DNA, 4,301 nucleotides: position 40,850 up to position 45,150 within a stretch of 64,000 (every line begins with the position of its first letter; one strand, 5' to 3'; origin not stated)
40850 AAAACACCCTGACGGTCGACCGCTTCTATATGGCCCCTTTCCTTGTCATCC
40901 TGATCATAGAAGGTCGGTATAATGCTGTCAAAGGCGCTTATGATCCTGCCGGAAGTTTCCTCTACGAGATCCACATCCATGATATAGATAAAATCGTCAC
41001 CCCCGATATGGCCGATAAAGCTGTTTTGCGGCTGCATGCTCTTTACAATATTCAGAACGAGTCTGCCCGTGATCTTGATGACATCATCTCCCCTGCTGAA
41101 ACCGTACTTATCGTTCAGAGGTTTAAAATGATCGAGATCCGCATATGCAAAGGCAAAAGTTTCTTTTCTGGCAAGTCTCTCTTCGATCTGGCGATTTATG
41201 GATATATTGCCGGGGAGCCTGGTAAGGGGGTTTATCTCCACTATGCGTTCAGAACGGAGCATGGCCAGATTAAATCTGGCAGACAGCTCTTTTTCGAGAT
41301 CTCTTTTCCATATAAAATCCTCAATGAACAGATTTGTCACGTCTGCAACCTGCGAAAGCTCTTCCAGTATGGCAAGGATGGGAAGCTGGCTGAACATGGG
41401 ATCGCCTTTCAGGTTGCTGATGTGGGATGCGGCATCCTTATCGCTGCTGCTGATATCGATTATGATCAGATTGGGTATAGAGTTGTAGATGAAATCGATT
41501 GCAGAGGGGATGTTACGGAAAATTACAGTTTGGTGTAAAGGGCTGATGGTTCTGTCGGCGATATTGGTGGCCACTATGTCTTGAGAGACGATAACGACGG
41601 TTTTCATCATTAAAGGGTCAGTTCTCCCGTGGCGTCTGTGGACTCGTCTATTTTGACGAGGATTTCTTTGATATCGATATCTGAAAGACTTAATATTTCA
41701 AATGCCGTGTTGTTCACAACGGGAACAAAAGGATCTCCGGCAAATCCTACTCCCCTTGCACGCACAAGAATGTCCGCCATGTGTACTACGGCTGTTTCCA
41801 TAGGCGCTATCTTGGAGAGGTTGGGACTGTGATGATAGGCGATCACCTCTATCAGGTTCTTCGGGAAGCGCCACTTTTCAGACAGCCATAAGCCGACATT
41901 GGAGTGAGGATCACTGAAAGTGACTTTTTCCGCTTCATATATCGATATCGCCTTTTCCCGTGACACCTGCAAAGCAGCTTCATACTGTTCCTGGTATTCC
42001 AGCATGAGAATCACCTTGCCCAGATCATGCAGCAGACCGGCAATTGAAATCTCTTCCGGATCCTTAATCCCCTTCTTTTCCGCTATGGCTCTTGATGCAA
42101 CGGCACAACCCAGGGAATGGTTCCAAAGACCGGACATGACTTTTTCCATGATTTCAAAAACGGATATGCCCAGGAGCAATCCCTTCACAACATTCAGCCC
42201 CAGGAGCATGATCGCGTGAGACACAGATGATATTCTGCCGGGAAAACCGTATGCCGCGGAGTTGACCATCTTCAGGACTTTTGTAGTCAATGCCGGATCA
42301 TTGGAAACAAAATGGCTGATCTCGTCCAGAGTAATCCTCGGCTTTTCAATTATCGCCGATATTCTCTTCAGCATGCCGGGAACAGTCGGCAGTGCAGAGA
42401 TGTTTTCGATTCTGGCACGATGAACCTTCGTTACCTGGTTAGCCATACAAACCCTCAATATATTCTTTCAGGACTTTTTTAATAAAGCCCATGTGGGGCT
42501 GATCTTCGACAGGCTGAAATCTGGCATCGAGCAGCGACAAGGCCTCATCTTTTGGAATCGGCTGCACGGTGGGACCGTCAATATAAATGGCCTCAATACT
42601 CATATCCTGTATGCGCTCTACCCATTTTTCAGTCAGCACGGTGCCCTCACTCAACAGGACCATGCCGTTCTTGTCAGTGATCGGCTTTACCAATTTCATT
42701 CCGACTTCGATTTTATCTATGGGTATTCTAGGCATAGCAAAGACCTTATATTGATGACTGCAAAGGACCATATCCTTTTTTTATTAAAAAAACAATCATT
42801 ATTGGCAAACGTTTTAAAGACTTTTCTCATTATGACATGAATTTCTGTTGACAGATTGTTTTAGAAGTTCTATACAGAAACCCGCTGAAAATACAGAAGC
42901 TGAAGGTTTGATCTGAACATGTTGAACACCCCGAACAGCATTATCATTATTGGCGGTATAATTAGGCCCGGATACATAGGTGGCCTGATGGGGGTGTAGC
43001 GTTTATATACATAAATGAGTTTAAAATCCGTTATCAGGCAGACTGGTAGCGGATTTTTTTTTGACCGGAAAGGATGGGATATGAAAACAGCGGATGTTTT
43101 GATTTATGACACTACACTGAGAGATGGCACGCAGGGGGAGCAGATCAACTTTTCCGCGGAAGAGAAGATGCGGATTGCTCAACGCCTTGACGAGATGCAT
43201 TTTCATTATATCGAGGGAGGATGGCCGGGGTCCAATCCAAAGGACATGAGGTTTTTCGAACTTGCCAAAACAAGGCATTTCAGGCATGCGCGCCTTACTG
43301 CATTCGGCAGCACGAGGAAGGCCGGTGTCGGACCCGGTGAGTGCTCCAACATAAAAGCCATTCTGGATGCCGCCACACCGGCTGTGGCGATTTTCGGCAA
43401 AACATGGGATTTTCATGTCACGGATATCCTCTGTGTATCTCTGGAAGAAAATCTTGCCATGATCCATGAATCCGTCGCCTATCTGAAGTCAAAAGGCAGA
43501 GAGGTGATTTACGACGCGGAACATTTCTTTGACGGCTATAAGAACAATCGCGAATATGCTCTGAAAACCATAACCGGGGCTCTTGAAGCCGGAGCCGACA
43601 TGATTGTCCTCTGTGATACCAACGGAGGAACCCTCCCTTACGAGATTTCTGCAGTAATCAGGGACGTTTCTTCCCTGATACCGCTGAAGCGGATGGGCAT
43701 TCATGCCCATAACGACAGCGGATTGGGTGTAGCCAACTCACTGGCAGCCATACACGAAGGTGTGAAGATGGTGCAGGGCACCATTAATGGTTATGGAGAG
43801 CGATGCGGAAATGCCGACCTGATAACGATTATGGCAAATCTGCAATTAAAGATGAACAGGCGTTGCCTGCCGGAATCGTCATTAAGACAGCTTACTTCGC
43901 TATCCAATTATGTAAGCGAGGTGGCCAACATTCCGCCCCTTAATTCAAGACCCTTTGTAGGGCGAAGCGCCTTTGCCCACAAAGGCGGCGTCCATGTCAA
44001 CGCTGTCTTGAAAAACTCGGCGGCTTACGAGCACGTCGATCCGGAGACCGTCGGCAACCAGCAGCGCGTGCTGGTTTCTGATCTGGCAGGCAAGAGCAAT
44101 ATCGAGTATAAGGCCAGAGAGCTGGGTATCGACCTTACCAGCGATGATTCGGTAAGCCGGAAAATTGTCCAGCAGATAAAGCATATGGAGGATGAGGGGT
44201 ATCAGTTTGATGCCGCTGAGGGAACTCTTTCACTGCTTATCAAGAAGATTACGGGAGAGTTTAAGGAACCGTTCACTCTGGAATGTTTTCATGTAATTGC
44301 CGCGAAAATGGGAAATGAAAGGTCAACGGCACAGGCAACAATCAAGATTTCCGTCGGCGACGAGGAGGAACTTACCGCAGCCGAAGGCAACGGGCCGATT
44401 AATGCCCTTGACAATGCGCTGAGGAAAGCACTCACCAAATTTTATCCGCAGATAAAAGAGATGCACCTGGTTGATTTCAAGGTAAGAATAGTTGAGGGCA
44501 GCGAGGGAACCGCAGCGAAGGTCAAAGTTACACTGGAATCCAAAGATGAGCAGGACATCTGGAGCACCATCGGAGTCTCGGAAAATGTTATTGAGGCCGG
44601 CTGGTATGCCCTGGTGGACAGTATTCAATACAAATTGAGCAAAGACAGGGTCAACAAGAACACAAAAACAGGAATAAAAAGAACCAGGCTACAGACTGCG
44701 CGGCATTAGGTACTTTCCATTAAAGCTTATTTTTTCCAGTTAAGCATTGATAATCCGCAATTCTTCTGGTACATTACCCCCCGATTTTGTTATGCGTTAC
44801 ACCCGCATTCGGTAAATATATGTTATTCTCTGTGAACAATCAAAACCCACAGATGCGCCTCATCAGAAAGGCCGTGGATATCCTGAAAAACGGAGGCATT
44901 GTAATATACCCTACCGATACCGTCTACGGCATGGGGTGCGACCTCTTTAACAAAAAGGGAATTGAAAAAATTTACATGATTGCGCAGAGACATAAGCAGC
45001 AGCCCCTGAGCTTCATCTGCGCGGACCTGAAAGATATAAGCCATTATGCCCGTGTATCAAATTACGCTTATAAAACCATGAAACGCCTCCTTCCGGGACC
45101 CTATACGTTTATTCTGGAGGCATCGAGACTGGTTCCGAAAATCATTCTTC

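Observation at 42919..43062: Complete isoleucine-sensing translational attenuator upstream of citramalate synthase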

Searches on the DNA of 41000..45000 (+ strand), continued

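Call 77: search_with_rna_model(model_id=R1, sources=[L171, L172, L173, L174, L175], max_evalue=0.01, show_alignments=3)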
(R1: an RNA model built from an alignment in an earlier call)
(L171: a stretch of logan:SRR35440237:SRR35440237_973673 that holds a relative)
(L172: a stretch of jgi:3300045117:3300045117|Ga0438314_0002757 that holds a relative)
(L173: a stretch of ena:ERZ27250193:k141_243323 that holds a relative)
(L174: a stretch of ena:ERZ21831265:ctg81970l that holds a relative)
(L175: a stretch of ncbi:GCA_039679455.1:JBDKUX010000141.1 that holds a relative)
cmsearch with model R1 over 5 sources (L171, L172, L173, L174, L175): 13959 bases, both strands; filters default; matches with E-value up to 0.01: 10.
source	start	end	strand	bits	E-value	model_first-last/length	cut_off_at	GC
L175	476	584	+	78.8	4.6e-15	1-113/113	no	0.44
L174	473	583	+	78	6.6e-15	1-113/113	no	0.47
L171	463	581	+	70.9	1.9e-13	1-113/113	no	0.39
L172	463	581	+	70.9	1.9e-13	1-113/113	no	0.39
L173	463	581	+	70.9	1.9e-13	1-113/113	no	0.39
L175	548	648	-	33.6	7.4e-06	1-113/113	no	0.43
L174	545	578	-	30.7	3e-05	77-110/113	no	0.44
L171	545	576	-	20.8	0.0031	77-108/113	no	0.44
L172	545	576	-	20.8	0.0031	77-108/113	no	0.44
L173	545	576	-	20.8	0.0031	77-108/113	no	0.44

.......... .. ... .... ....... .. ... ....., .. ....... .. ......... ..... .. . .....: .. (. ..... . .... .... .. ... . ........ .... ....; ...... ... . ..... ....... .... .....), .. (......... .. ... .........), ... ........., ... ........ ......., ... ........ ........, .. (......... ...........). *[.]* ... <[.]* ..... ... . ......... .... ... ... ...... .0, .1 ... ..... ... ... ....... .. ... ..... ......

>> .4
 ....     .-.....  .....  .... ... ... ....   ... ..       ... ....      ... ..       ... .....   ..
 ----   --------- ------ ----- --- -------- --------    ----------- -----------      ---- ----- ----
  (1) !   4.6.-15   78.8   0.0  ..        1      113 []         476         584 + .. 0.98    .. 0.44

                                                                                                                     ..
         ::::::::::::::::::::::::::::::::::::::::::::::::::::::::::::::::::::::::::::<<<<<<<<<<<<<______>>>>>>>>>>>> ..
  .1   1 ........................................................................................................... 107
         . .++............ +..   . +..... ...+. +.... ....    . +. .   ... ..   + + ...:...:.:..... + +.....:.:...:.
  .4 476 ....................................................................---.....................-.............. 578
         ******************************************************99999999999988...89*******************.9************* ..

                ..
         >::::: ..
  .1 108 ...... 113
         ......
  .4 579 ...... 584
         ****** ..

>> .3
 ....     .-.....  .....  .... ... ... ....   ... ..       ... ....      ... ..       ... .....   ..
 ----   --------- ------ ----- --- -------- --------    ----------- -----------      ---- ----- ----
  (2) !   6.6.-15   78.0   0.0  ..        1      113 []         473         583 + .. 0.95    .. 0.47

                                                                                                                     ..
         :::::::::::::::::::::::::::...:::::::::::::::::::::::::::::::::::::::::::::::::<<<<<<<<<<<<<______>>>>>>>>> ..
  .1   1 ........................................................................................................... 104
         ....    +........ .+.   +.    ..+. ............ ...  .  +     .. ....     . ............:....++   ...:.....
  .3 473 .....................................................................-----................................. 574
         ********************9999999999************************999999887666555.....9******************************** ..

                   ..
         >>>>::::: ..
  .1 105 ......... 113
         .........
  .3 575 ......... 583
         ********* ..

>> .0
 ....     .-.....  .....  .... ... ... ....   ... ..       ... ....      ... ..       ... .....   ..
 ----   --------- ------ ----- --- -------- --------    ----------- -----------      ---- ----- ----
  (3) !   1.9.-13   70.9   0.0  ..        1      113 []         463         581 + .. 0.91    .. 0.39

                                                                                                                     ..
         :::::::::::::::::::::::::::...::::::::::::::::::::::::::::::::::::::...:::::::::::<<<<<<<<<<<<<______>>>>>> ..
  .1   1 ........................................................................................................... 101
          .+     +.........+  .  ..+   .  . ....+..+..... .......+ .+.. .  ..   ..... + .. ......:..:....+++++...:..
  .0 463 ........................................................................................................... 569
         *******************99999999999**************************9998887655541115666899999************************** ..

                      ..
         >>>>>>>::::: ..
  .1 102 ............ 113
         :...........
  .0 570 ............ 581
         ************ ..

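Call 85: search_rna_families(sources=[L001, L007, L010, L023, L174], threshold=evalue, max_evalue=1)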
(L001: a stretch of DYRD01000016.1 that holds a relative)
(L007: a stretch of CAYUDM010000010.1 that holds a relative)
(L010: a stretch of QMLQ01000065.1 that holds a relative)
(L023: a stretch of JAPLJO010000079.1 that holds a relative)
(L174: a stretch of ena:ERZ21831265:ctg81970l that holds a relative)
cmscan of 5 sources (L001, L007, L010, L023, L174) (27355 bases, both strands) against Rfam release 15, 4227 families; matches with E-value up to 1: 1.
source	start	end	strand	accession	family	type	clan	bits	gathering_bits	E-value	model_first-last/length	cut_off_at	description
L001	4174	4231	-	RF01307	sR55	Gene; snRNA; snoRNA; CD-box;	-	27.1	35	0.0059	1-65/65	no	Small nucleolar RNA sR55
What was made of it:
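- On Curated Rfam leader families (Trp_leader RF00513 and all other Rfam 15 models, including T-box): Nothing matches the elements in five relatives (call 85).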

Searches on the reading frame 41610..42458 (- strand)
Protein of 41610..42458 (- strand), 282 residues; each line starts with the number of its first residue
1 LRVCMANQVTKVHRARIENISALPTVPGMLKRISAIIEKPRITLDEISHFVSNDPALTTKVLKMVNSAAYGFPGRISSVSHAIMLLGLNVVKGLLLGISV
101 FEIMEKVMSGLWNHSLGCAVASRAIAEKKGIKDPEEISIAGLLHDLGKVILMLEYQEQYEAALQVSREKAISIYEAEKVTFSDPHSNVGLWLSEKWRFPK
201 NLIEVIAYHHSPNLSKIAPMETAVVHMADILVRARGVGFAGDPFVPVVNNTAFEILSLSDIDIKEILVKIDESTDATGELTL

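Call 10: search_protein_families(library=ncbifam, proteins=[window:41610-42458:-])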
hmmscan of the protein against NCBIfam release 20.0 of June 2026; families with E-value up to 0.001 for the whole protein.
window:41610-42458:- (282 aa): 5 families
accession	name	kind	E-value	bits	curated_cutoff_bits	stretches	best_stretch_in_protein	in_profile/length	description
TIGR00277.1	HDIG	domain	2.5e-08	33.7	27.6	1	110-211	4-83/84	HDIG domain-containing metalloprotein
TIGR01596.1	cas3_HD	equivalog_domain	1.2e-06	28.7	43.45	1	111-216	1-107/178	CRISPR-associated endonuclease Cas3''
NF005519.0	PRK07152.1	equivalog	1.1e-05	24.6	315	1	103-235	188-310/361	nicotinate-nucleotide adenylyltransferase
TIGR03319.1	RNase_Y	equivalog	2.6e-05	22.9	454.35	0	182-235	373-424/514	ribonuclease Y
TIGR00488.1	TIGR00488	equivalog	0.0009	19.1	70.15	0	112-239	10-128/173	bis(5'-nucleosyl)-tetraphosphatase (symmetrical) YqeK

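Call 11: search_protein_families(library=pfam, proteins=[window:41610-42458:-])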
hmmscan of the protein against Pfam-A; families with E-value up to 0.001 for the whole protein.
window:41610-42458:- (282 aa): 3 families
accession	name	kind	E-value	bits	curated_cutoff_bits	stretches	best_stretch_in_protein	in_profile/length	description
PF08668.18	HDOD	-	4.8e-61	206.1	22.9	1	23-212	1-196/196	HDOD domain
PF01966.28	HD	-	4.9e-09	36.9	22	1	112-229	2-111/116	HD domain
PF18019.7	Cas3_HD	-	7.7e-05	23.2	23.1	1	107-212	25-132/207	Cas3, HD domain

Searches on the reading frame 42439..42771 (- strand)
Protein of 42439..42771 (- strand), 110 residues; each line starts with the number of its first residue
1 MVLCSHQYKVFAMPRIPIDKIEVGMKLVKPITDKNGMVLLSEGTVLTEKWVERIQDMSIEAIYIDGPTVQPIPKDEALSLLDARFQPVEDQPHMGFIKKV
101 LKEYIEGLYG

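Call 10: search_protein_families(library=ncbifam, proteins=[window:42439-42771:-])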
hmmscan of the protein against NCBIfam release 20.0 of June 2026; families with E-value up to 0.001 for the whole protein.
window:42439-42771:- (110 aa): 1 family
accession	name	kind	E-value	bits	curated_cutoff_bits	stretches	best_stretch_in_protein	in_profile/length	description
NF053512.1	nitric_RR_NosR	exception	3.6e-06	26.3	400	1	14-58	367-411/422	response regulator c-di-GMP phosphodiesterase, NosR family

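Call 11: search_protein_families(library=pfam, proteins=[window:42439-42771:-])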
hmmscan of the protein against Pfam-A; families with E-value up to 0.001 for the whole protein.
window:42439-42771:- (110 aa): 0 families
